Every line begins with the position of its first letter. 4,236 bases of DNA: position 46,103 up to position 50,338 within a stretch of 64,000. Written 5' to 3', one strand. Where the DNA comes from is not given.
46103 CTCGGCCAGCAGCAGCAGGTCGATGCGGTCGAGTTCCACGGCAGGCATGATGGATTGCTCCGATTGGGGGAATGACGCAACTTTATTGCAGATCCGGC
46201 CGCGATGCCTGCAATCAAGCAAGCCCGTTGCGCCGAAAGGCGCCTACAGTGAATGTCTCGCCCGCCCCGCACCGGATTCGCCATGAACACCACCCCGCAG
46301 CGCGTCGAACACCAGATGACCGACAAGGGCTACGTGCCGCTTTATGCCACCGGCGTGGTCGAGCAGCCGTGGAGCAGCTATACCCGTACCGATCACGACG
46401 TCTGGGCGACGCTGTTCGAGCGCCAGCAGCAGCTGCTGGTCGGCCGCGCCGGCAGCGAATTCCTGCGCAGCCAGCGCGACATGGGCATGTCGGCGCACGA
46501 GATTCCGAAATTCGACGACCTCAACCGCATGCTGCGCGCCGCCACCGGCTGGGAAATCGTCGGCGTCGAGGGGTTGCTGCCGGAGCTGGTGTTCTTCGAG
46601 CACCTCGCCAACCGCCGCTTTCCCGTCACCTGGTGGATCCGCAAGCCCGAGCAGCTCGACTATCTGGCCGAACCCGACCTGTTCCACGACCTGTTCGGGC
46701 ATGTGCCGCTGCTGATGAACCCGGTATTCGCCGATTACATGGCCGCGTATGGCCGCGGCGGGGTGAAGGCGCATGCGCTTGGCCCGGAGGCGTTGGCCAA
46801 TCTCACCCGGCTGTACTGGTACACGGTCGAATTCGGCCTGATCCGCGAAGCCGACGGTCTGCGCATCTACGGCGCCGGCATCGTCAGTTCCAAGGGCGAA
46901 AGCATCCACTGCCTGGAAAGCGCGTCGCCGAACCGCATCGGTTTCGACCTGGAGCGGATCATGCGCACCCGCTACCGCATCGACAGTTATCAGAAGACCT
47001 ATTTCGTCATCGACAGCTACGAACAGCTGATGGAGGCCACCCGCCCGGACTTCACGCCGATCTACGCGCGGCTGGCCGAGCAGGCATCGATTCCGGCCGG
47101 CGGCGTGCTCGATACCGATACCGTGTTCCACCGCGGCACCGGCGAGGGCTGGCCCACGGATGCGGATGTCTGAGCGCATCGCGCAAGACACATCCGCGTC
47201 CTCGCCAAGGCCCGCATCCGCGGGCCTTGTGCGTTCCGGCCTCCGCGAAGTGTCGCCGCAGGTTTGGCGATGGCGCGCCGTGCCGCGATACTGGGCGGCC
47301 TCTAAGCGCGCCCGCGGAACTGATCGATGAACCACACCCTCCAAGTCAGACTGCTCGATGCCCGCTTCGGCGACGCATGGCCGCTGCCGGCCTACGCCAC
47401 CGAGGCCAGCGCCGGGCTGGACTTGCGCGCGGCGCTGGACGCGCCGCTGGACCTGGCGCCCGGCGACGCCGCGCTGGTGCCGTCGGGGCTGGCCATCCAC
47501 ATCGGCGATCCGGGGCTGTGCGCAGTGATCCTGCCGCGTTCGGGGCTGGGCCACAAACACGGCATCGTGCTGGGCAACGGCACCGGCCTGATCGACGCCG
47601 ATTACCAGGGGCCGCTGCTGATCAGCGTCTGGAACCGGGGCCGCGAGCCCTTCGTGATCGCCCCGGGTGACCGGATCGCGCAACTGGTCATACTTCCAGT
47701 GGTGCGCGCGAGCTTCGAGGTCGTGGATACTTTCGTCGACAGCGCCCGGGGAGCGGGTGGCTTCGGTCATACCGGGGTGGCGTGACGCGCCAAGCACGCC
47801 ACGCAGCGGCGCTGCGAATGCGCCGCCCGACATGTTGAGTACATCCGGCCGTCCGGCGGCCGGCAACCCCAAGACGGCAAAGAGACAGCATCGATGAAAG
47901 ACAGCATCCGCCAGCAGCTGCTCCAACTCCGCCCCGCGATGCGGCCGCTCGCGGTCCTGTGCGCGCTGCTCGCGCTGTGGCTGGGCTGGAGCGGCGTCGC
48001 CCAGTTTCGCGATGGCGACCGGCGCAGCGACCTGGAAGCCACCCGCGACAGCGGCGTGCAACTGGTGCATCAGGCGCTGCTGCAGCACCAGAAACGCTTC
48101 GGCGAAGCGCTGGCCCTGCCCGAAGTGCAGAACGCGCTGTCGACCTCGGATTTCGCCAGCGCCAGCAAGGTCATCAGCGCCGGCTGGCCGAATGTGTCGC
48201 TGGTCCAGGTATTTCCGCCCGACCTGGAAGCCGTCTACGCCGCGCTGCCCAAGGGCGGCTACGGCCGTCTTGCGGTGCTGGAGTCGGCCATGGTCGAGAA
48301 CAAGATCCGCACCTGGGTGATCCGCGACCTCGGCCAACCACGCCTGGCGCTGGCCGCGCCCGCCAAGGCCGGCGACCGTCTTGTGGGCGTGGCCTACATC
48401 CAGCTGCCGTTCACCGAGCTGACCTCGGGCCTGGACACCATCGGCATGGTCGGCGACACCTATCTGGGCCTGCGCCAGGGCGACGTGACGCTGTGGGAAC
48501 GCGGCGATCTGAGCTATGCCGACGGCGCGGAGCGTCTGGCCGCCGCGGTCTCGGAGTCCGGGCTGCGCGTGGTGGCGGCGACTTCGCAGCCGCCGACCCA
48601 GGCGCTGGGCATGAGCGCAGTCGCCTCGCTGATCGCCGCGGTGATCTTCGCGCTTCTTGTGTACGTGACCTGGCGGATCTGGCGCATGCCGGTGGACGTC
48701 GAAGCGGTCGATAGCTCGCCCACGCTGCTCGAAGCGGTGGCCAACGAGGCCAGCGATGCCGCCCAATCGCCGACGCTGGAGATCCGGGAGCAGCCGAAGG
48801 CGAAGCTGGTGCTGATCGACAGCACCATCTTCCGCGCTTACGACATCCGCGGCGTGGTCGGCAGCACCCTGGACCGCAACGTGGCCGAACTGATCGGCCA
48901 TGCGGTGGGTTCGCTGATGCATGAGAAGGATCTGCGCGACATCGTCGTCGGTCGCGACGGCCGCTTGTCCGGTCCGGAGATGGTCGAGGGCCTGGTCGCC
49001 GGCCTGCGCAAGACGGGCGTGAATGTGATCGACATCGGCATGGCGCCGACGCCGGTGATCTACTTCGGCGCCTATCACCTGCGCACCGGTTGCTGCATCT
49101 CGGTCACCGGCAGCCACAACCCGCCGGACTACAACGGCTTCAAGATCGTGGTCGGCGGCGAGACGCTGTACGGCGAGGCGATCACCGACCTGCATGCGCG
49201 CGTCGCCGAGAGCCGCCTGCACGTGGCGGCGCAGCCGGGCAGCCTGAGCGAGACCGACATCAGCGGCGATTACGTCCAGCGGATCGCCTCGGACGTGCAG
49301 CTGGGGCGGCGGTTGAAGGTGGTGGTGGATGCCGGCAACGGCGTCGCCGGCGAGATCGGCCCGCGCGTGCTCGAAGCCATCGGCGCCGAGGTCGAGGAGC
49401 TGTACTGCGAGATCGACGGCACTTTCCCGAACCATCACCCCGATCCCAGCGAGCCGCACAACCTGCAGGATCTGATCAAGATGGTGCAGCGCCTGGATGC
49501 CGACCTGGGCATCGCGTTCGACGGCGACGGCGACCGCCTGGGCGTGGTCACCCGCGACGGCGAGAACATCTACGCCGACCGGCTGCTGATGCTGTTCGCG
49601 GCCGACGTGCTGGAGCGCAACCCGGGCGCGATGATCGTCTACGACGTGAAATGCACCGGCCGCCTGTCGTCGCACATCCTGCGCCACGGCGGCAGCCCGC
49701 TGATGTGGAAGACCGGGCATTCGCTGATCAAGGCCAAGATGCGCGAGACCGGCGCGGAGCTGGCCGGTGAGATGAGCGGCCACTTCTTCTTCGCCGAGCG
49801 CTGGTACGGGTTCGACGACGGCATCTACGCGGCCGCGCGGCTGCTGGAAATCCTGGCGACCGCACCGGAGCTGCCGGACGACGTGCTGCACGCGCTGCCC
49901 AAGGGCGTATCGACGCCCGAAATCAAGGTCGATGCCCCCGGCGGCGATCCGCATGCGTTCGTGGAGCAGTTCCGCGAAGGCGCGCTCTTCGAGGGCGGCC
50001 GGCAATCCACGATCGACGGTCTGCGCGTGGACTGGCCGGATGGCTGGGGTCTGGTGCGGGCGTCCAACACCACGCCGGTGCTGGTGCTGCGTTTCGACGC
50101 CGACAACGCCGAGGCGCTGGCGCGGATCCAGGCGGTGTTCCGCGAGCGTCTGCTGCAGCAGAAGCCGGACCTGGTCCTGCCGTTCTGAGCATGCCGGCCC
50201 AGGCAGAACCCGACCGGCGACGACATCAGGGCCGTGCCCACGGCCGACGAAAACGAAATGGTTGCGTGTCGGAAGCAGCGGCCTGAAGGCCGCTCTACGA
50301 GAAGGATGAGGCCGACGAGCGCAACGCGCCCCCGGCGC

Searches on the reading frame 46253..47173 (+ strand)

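Call 59: search_protein_families(library=pfam, proteins=[window:46253-47173:+], max_evalue=0.00001)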
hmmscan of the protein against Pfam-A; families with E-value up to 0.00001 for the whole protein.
window:46253-47173:+ (306 aa): 1 family
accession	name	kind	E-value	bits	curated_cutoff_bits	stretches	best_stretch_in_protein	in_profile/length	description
PF00351.26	Biopterin_H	-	6.5e-46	157.3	22.7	1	40-263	58-281/331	Biopterin-dependent aromatic amino acid hydroxylase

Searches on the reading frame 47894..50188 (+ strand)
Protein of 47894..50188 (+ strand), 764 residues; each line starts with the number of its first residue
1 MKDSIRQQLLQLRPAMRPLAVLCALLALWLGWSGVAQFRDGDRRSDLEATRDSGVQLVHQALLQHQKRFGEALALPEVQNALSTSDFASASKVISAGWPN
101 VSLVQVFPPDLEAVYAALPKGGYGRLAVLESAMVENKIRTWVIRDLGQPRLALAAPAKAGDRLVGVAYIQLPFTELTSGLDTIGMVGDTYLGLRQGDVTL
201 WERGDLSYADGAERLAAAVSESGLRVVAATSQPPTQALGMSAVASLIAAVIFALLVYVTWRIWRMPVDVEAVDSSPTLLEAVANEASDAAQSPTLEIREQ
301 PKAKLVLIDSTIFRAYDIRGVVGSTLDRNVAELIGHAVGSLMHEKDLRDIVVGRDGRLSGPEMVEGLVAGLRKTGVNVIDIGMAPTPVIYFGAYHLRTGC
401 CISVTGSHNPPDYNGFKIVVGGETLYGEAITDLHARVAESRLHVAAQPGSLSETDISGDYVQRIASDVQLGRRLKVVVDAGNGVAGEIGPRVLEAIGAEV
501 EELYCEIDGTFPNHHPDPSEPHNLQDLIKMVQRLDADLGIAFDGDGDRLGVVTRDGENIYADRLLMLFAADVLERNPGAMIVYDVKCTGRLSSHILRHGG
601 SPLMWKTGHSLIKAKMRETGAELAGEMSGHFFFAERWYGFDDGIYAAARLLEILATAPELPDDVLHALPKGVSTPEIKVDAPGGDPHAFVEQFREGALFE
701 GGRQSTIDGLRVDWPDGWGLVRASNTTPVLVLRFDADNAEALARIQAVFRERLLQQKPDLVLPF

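Call 59: search_protein_families(library=pfam, proteins=[window:47894-50188:+], max_evalue=0.00001)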
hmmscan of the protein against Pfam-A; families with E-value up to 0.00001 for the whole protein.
window:47894-50188:+ (764 aa): 4 families
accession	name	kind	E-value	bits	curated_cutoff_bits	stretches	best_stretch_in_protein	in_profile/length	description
PF02878.22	PGM_PMM_I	-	1.7e-32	112.4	22.5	1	312-432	3-126/138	Phosphoglucomutase/phosphomannomutase, alpha/beta/alpha domain I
PF02879.22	PGM_PMM_II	-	3.1e-29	102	29.3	1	459-556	2-103/103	Phosphoglucomutase/phosphomannomutase, alpha/beta/alpha domain II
PF02880.22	PGM_PMM_III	-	1.6e-22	80.2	20.7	1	562-668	3-111/115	Phosphoglucomutase/phosphomannomutase, alpha/beta/alpha domain III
PF00408.26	PGM_PMM_IV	-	2.6e-11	43.9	23.1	1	698-751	14-67/68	Phosphoglucomutase/phosphomannomutase, C-terminal domain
